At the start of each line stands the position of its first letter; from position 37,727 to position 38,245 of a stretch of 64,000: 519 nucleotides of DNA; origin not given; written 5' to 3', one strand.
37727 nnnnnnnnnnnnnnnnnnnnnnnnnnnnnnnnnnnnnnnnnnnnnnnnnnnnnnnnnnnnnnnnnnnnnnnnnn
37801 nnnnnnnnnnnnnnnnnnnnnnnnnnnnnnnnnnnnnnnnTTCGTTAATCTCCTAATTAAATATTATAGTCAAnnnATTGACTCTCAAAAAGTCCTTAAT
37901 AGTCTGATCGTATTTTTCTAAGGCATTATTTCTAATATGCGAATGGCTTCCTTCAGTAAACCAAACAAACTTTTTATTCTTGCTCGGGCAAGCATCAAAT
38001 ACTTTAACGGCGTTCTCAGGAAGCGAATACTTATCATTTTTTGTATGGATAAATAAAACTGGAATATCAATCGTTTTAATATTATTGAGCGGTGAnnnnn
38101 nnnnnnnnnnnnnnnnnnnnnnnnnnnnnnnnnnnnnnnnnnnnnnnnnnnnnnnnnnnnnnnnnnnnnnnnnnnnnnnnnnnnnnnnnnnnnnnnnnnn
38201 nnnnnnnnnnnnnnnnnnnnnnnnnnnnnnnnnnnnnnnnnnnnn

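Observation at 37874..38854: Alpha/beta hydrolase with a Cys nucleophile (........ instead of LHGxSMG)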

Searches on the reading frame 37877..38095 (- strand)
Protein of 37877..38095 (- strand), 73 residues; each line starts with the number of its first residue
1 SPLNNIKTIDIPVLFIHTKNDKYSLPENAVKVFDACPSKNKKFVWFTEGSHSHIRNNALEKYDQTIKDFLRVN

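Call 55: search_solved_structures(query=window:37877-38095:-, max_evalue=10, show_alignments=0)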
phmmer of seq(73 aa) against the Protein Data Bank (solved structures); distinct sequences matched with E-value up to 10: 55.
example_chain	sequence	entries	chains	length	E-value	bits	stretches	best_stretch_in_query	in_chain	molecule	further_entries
8ftp_A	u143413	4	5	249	0.0022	21.8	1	10-69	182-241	Alpha/beta fold hydrolase | Fluorophosphonate-binding serine hydrolase H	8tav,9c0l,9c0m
9xv7_A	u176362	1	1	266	0.19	15.7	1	1-55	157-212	C3 cluster PET hydrolase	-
5iww_D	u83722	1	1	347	0.38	14.7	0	21-41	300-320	PLS9-PPR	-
5yfe_A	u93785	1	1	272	0.43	14.6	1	4-54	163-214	Poly(ethylene terephthalate) hydrolase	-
4dgq_A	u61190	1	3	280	0.49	14.4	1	4-70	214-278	Non-heme chloroperoxidase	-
4zwn_A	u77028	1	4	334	0.58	14.2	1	10-54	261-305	Monoglyceride lipase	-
4zxf_A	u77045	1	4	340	0.58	14.1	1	10-54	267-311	Monoglyceride lipase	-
8hea_A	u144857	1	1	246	0.61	14.1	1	6-70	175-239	Thermostable carboxylesterase Est30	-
5xfy_A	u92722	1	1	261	0.73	13.8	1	4-54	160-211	Poly(ethylene terephthalate) hydrolase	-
5xh3_A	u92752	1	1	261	0.73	13.8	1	4-54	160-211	Poly(ethylene terephthalate) hydrolase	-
5yns_A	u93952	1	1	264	0.74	13.8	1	4-54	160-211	Poly(ethylene terephthalate) hydrolase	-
9lmt_A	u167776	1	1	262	0.74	13.8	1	5-55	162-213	Poly(ethylene terephthalate) hydrolase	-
5xfz_A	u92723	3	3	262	0.74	13.8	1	4-54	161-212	Poly(ethylene terephthalate) hydrolase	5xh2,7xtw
8j17_A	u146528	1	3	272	0.74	13.8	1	4-54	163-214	Poly(ethylene terephthalate) hydrolase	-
6ilw_A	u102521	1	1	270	0.75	13.8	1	4-54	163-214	Poly(ethylene terephthalate) hydrolase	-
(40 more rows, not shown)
